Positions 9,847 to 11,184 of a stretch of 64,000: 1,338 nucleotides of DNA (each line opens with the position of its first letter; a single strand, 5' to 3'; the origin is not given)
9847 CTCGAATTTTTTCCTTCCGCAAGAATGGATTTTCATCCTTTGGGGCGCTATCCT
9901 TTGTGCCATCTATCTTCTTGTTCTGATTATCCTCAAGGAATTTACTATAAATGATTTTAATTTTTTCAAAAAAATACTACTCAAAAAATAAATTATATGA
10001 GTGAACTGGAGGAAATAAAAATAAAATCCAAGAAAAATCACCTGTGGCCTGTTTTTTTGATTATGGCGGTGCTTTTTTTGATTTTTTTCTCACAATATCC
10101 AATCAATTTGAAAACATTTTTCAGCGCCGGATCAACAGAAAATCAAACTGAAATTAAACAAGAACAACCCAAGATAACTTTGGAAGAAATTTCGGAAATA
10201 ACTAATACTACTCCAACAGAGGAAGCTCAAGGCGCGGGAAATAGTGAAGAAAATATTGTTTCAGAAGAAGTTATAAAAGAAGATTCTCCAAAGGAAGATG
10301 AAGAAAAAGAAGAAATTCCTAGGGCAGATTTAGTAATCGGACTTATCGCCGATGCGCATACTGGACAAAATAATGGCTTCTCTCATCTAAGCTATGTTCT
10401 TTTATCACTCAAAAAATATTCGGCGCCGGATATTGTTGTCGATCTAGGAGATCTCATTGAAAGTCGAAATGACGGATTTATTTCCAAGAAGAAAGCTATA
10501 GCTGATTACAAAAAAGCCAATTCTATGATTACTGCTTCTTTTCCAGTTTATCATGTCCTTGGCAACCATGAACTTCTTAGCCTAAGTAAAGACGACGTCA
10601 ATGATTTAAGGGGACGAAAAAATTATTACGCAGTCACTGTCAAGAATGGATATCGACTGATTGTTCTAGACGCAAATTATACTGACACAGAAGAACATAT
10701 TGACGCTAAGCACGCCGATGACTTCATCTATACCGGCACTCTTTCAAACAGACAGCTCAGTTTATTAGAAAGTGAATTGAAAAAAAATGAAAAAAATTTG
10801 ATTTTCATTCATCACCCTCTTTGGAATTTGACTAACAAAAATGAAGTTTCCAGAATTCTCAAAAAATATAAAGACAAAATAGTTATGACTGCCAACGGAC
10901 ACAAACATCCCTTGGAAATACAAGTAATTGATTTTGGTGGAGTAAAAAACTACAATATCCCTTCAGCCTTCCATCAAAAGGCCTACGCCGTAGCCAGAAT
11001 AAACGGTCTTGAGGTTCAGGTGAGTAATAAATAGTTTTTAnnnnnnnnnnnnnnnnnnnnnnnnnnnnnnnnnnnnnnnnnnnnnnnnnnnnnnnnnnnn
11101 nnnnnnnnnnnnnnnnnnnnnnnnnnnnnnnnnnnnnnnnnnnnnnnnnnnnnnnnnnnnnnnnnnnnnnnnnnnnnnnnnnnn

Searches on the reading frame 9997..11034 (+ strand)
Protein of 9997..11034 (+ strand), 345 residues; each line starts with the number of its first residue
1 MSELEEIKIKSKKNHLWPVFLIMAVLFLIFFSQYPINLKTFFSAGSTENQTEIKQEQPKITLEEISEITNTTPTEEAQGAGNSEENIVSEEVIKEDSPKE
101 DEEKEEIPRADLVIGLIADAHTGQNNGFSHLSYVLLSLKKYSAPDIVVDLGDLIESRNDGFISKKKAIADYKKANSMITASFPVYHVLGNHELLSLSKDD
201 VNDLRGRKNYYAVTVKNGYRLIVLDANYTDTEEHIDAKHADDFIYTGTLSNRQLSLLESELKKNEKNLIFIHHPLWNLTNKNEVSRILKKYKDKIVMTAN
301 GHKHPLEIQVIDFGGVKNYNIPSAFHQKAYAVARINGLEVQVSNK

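Call 4: search_protein_families(library=pfam, proteins=[window:9997-11034:+], max_evalue=0.1)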
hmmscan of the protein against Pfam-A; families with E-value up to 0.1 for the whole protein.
window:9997-11034:+ (345 aa): 2 families
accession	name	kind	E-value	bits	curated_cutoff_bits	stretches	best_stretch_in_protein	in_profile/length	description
PF00149.33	Metallophos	-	1.2e-10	42.6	21.5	1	114-304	3-189/191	Calcineurin-like phosphoesterase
PF09919.14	DUF2149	-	0.019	15.7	27.1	1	16-81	7-73/92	Uncharacterized conserved protein (DUF2149)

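Call 7: search_protein_families(library=ncbifam, proteins=[window:9997-11034:+], max_evalue=1)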
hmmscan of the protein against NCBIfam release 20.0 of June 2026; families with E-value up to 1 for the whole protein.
window:9997-11034:+ (345 aa): 1 family
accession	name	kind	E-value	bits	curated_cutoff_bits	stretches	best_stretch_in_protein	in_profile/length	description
NF008359.0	PRK11148.1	equivalog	0.015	14.8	225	1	162-304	65-205/275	3',5'-cyclic-AMP phosphodiesterase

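Call 47: search_solved_structures(query=window:9997-11034:+, max_evalue=1)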
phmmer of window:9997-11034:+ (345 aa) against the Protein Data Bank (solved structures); distinct sequences matched with E-value up to 1: 1.
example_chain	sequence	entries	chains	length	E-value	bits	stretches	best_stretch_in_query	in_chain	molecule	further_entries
2nxf_A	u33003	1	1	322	0.7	12.5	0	145-201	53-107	Putative dimetal phosphatase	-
